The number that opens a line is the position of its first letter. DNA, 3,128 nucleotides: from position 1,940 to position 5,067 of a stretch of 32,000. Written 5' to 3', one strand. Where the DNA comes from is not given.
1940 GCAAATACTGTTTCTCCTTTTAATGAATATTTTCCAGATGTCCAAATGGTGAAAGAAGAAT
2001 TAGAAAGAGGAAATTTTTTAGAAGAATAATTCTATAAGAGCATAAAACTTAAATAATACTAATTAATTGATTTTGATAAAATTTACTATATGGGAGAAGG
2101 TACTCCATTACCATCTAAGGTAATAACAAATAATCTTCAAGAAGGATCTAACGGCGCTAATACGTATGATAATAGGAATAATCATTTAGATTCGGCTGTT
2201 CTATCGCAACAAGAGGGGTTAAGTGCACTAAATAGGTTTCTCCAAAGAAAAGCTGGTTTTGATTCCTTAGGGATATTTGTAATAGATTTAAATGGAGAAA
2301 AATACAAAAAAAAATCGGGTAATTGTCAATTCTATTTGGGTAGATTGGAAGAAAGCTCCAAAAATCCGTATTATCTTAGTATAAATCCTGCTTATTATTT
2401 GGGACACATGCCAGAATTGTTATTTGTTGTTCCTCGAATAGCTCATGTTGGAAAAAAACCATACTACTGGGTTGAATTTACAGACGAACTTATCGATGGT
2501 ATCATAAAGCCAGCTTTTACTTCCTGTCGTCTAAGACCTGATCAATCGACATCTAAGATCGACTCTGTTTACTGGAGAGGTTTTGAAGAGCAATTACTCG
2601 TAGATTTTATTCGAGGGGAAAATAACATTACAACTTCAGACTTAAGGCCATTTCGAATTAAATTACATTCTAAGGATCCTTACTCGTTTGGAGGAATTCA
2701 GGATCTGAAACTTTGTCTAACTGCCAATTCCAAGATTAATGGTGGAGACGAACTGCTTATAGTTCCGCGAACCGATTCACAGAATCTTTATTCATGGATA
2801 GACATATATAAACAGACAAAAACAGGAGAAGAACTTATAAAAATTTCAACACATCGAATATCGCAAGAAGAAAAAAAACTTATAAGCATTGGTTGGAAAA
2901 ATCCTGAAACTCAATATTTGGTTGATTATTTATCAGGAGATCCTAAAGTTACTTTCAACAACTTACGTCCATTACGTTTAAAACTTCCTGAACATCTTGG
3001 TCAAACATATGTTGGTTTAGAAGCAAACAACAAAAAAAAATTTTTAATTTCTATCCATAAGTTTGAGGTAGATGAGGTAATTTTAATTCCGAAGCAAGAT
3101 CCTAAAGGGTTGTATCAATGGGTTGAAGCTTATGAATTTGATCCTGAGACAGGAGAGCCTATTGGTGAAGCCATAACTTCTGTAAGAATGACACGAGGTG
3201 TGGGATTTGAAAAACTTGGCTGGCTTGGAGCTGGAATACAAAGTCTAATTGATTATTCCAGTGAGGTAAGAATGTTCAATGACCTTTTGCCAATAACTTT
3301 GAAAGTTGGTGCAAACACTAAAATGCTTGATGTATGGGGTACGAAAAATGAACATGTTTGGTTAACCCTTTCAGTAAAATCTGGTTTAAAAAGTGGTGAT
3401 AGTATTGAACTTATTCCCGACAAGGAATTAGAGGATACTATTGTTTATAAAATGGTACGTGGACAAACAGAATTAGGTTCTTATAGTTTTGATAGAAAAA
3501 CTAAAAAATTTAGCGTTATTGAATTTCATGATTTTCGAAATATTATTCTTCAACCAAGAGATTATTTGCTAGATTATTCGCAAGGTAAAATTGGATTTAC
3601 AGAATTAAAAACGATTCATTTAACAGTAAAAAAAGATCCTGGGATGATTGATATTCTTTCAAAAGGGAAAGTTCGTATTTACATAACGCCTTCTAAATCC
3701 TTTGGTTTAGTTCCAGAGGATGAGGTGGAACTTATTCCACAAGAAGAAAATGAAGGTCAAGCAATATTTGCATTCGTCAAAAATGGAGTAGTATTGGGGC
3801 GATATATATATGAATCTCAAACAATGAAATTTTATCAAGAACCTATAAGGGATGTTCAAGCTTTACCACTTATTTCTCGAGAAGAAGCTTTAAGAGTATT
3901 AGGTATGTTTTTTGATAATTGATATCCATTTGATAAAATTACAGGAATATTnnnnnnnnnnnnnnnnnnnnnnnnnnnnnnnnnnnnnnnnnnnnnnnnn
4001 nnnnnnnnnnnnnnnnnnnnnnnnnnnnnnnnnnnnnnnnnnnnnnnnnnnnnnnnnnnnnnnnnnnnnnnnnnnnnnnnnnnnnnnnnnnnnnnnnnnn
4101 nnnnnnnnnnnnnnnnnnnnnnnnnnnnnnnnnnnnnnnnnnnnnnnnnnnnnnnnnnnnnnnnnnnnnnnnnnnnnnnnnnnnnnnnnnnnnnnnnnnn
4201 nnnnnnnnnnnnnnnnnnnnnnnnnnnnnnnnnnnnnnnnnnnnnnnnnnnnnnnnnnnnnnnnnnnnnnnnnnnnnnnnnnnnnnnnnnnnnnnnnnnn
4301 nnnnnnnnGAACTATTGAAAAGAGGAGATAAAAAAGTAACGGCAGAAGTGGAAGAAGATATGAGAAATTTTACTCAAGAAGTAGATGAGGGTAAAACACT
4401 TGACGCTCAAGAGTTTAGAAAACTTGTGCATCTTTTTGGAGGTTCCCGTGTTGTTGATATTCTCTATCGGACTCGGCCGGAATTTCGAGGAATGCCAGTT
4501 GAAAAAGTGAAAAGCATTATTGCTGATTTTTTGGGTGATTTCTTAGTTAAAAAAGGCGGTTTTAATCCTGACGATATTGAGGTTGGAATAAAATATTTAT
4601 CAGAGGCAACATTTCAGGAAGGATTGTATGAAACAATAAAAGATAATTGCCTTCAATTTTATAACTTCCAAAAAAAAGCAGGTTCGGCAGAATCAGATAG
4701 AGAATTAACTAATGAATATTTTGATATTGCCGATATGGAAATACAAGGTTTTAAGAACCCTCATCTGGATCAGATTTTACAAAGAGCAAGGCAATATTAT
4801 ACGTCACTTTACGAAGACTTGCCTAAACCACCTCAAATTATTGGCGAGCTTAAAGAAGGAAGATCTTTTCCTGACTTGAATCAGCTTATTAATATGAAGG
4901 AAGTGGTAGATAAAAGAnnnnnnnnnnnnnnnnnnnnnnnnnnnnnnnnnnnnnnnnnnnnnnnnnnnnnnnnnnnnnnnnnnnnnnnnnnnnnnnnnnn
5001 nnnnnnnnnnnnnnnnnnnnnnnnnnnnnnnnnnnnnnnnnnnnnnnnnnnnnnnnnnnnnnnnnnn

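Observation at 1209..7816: Four-gene operon beside an AbiE module: candidate undescribed nucleic-acid modification or defence system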

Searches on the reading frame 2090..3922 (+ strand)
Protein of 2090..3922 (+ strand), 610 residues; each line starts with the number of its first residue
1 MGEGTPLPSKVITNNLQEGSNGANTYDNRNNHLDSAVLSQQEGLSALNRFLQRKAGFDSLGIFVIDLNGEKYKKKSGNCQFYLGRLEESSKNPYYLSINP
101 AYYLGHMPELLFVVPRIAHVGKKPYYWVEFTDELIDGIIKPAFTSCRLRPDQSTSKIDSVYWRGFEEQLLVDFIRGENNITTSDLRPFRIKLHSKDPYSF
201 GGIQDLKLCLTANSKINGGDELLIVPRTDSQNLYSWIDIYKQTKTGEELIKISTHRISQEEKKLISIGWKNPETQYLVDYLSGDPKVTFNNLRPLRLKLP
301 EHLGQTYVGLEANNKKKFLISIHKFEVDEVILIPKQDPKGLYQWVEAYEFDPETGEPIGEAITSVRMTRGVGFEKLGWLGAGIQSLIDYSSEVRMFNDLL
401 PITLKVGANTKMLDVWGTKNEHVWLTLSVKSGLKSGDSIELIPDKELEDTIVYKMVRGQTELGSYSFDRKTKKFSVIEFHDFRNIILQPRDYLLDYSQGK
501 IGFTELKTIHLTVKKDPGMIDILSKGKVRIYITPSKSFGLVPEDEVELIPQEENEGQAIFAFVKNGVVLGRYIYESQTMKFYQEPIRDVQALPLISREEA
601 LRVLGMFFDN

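Call 3: search_protein_families(library=pfam, proteins=[window:2090-3922:+], max_evalue=0.1)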
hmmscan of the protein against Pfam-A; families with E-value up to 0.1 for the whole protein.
window:2090-3922:+ (610 aa): 0 families

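Call 4: search_protein_families(library=padloc, proteins=[window:2090-3922:+], max_evalue=0.1)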
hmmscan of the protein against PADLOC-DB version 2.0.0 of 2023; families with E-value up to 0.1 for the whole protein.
window:2090-3922:+ (610 aa): 0 families

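Call 5: search_protein_families(library=ncbifam, proteins=[window:2090-3922:+], max_evalue=0.1)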
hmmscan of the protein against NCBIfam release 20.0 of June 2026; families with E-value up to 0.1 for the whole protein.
window:2090-3922:+ (610 aa): 0 families

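Call 12: search_solved_structures(query=window:2090-3922:+, max_evalue=10)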
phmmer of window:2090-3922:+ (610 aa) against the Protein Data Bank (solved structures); distinct sequences matched with E-value up to 10: 2.
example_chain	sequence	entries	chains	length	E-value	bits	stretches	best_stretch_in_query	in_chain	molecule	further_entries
8fje_A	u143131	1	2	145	0.0082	18.1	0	524-562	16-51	E8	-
7xc8_A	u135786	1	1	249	0.5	12.2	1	18-122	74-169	Beta-expansin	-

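Call 108: search_protein_families(library=phrogs, proteins=[window:2090-3922:+], max_evalue=0.01)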
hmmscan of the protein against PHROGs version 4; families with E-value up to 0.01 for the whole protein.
window:2090-3922:+ (610 aa): 0 families

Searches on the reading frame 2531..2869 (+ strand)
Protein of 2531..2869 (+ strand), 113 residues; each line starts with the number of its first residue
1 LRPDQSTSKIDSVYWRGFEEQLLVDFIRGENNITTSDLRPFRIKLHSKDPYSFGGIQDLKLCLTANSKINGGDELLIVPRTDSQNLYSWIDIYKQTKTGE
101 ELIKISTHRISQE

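Call 60: search_solved_structures(query=A5, max_evalue=5)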
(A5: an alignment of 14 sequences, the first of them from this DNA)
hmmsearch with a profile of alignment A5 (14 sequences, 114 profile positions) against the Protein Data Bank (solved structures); distinct sequences matched with E-value up to 5: 4.
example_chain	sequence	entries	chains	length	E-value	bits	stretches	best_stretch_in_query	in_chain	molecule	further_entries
5bty_A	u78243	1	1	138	0.54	13.4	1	38-96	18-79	lpg1496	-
5btz_A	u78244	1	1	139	0.55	13.4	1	38-96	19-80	lpg1496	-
9wuc_A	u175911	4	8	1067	0.56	13.4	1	57-106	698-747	bifunctional cytochrome P450/NADPH--P450 reductase | SoP450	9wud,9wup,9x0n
9wuk_A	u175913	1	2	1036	0.77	12.9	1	57-106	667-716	bifunctional cytochrome P450/NADPH--P450 reductase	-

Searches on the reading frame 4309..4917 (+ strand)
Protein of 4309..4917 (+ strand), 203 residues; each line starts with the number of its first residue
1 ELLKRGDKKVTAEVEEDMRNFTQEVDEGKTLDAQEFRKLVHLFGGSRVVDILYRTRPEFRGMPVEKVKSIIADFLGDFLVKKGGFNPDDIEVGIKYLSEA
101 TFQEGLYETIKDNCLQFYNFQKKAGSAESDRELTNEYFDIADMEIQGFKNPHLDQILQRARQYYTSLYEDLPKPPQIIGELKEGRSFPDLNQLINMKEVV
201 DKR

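Call 76: search_solved_structures(query=A7, max_evalue=5)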
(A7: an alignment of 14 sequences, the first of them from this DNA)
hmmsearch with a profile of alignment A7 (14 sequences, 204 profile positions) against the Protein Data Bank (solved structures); distinct sequences matched with E-value up to 5: 1.
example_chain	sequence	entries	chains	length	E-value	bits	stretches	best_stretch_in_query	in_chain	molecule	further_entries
6tmf_U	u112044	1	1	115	1.5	11.6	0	63-86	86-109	30S ribosomal protein S19P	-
